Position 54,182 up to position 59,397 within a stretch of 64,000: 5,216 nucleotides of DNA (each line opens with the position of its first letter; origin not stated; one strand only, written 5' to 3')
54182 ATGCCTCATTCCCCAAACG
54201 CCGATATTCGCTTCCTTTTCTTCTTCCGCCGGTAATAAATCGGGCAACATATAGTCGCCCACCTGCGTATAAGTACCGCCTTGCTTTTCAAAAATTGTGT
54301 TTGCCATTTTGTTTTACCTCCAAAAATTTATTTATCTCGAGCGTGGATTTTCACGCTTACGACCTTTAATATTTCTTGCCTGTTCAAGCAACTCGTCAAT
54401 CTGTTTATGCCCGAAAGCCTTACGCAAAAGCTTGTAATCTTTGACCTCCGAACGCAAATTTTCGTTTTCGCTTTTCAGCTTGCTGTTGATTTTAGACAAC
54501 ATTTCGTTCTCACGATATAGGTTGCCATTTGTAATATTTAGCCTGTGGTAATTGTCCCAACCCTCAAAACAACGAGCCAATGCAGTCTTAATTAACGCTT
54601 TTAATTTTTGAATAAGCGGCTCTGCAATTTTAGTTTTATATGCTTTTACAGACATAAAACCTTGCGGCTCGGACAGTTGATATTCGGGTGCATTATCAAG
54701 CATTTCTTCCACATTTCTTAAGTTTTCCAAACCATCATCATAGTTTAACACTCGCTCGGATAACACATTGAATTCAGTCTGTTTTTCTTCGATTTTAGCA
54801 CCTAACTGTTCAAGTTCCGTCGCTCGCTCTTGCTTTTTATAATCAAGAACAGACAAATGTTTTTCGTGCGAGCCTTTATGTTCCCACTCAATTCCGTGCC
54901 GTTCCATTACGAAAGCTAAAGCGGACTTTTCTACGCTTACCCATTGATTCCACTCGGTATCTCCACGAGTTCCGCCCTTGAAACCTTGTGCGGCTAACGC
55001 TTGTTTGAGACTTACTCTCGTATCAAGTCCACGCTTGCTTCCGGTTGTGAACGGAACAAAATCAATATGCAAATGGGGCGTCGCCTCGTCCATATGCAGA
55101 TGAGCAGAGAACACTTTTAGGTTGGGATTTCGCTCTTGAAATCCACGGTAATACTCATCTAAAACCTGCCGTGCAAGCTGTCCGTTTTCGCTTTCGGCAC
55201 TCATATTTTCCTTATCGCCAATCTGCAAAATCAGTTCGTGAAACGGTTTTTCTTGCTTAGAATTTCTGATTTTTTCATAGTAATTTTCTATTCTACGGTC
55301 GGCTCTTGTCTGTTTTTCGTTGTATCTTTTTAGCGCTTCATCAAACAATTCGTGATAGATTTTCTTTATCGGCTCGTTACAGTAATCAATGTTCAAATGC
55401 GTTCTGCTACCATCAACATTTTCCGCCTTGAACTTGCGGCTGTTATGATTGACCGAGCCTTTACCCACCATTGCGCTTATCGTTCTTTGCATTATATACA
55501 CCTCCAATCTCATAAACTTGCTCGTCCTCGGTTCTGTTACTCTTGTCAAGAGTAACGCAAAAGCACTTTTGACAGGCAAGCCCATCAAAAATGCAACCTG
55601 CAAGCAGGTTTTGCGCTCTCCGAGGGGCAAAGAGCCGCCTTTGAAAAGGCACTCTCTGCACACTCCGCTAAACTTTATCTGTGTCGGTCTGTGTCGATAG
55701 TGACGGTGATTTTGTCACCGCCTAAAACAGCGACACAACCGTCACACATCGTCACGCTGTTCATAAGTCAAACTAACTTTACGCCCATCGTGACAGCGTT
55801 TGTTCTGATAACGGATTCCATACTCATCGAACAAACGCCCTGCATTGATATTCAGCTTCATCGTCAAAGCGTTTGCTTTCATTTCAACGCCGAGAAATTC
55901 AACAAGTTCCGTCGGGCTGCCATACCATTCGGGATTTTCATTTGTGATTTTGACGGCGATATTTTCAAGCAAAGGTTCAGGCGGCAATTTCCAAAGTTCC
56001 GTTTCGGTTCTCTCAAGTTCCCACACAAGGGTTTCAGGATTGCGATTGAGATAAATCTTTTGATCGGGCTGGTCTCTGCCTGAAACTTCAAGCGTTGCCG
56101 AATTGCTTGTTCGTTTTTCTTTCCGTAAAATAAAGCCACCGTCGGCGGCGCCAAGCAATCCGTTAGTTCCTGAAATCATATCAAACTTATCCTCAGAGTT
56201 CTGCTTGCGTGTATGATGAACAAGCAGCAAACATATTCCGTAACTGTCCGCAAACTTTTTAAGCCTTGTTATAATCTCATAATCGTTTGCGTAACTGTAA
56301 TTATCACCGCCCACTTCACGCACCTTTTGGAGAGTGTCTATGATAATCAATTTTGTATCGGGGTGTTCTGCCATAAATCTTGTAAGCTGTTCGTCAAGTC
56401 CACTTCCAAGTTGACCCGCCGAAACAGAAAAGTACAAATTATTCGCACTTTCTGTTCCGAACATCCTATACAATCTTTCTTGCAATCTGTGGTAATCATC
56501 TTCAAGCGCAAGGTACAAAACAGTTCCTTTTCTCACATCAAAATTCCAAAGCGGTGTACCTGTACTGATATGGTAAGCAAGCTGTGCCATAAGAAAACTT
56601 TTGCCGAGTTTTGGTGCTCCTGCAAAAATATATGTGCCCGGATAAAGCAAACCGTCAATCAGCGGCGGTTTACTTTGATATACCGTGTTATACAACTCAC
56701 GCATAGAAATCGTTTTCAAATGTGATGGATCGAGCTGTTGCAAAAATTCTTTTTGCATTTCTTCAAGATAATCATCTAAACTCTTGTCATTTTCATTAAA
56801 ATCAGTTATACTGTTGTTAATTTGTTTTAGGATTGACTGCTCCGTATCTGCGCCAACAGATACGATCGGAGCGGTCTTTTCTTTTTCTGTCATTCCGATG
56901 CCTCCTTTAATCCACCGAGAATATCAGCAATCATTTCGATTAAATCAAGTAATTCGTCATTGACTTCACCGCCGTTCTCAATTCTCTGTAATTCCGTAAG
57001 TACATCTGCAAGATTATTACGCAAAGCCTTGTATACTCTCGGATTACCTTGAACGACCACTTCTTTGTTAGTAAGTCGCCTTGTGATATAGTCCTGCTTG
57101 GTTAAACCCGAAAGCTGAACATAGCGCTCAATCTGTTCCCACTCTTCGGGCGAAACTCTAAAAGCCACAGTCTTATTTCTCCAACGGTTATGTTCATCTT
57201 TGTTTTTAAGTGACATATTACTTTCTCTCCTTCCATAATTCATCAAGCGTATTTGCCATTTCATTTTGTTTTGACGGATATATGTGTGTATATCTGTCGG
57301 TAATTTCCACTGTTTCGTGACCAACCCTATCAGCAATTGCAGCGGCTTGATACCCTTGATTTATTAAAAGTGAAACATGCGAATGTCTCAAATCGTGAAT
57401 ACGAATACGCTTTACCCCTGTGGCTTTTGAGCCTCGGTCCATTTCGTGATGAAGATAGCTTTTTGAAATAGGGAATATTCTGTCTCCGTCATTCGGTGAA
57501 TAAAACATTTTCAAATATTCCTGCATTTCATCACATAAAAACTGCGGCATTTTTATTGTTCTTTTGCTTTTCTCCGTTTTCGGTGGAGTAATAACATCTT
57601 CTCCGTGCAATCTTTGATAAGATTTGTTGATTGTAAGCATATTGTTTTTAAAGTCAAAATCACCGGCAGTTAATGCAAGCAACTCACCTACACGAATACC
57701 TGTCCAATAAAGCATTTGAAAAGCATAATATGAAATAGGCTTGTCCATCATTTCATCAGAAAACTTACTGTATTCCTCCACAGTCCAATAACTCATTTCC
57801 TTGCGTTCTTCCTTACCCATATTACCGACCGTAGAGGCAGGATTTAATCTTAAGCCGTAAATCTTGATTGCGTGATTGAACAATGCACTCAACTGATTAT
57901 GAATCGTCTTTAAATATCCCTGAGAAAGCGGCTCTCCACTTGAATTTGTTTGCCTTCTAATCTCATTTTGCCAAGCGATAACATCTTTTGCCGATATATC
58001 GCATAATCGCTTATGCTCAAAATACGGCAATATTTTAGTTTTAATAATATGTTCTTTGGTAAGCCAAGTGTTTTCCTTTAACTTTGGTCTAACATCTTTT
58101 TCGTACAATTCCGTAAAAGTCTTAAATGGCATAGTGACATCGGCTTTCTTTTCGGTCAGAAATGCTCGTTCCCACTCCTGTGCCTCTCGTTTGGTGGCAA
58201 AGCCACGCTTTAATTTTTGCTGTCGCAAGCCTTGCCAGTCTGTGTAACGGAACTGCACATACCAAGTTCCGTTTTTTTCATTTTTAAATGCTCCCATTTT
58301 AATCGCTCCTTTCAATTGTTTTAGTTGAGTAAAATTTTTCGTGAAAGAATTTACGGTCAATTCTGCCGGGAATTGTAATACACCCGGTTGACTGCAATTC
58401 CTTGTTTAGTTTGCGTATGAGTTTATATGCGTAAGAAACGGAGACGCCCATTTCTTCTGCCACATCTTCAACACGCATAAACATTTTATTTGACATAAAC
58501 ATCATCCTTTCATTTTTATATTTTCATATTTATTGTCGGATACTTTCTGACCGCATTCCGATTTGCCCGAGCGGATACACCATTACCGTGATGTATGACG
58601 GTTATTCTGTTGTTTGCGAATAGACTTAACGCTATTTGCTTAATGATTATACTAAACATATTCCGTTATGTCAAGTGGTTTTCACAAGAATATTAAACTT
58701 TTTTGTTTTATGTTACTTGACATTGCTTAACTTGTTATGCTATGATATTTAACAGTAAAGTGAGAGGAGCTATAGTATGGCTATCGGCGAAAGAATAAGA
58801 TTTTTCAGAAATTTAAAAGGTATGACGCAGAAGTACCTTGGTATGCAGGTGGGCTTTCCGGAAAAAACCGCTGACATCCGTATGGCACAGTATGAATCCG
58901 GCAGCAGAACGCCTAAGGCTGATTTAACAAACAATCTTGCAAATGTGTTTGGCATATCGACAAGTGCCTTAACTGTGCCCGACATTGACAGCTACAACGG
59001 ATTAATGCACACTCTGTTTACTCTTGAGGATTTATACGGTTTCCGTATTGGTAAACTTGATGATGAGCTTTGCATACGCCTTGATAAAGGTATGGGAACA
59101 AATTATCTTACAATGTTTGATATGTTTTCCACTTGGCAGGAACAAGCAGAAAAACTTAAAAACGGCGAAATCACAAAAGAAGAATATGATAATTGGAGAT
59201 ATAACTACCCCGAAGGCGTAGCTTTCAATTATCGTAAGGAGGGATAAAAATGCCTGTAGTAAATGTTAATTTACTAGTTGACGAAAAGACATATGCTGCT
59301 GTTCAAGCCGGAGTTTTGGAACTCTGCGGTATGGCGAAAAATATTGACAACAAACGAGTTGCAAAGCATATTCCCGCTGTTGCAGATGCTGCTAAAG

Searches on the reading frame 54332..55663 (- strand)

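Call 6: search_protein_families(library=pfam, proteins=[window:54332-55663:-], max_evalue=0.01)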
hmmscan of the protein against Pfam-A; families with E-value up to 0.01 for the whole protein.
window:54332-55663:- (443 aa): 1 family
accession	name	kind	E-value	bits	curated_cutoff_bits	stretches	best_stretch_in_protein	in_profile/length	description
PF01076.25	Mob_Pre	-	3.8e-23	82.8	25.5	1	76-217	10-152/196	Plasmid recombination enzyme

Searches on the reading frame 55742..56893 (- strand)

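Call 6: search_protein_families(library=pfam, proteins=[window:55742-56893:-], max_evalue=0.01)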
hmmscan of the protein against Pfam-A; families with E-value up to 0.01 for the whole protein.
window:55742-56893:- (383 aa): 4 families
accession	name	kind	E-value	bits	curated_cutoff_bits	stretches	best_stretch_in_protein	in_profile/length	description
PF13481.12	AAA_25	-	3.3e-30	105.6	27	1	55-232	3-194/195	AAA domain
PF13401.12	AAA_22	-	0.00022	22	27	1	88-226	8-122/130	AAA domain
PF03796.21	DnaB_C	-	0.00045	20.1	27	0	81-143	15-69/255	DnaB-like helicase C terminal domain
PF13173.12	AAA_14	-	0.0061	17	27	0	88-193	5-76/129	AAA domain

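Call 68: search_protein_families(library=ncbifam, proteins=[window:55742-56893:-], max_evalue=0.001)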
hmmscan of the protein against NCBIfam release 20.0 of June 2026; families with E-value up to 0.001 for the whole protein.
window:55742-56893:- (383 aa): 1 family
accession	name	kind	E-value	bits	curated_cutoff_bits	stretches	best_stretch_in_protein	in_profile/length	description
TIGR00665.1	DnaB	equivalog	0.00096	18.1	385.25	0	18-141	128-243/435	replicative DNA helicase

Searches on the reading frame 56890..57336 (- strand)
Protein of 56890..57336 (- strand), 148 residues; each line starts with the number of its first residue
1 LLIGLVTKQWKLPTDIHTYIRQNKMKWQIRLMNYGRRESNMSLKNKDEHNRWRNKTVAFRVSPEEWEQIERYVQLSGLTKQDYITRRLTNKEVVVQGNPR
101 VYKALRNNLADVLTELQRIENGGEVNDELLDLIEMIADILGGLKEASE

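Call 6: search_protein_families(library=pfam, proteins=[window:56890-57336:-], max_evalue=0.01)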
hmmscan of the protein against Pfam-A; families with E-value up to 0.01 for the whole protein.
window:56890-57336:- (148 aa): 1 family
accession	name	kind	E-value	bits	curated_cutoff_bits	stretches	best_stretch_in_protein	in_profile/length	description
PF21983.2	NikA-like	-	3.6e-13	49.9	27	1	51-113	1-55/72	Mobilization protein NikA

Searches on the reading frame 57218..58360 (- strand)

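Call 6: search_protein_families(library=pfam, proteins=[window:57218-58360:-], max_evalue=0.01)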
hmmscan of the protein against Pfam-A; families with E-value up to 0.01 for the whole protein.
window:57218-58360:- (380 aa): 3 families
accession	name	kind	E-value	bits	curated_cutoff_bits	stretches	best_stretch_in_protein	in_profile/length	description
PF00589.27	Phage_integrase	-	1.4e-20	74.3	27.1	1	204-361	15-169/172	Phage integrase family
PF14659.12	Phage_int_SAM_3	-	4.6e-16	59.2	22.6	1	79-134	2-57/58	Phage integrase, N-terminal SAM-like domain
PF14657.12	Arm-DNA-bind_4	-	1e-14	54.2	22.3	1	32-72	1-43/47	Arm DNA-binding domain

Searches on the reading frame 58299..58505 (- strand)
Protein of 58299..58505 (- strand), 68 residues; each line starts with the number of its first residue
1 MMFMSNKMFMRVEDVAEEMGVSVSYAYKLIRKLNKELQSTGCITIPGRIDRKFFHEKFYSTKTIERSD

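Call 6: search_protein_families(library=pfam, proteins=[window:58299-58505:-], max_evalue=0.01)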
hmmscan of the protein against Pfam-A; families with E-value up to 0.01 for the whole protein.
window:58299-58505:- (68 aa): 3 families
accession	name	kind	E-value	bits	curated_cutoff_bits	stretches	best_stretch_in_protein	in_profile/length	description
PF05043.19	Mga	-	0.00054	20.9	21.1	1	6-40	27-61/87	Mga helix-turn-helix domain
PF12728.13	HTH_17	-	0.0024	18.6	27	1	9-32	1-24/51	Helix-turn-helix domain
PF13384.12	HTH_23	-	0.0089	16.3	24.6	0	10-35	18-43/50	Homeodomain-like domain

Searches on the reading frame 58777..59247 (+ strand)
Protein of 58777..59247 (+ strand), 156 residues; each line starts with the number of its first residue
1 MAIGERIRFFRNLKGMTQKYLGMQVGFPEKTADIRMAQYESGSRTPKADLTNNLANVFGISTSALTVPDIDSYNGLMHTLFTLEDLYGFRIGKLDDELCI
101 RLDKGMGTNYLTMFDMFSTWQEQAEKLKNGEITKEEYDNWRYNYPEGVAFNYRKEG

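Call 6: search_protein_families(library=pfam, proteins=[window:58777-59247:+], max_evalue=0.01)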
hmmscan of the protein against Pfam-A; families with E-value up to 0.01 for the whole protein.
window:58777-59247:+ (156 aa): 2 families
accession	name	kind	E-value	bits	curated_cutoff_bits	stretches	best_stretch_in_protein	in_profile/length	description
PF12844.13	HTH_19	-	1e-05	25.8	30.2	1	4-65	1-58/64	Helix-turn-helix domain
PF01381.28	HTH_3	-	0.00078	19.9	23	0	7-63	1-53/55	Helix-turn-helix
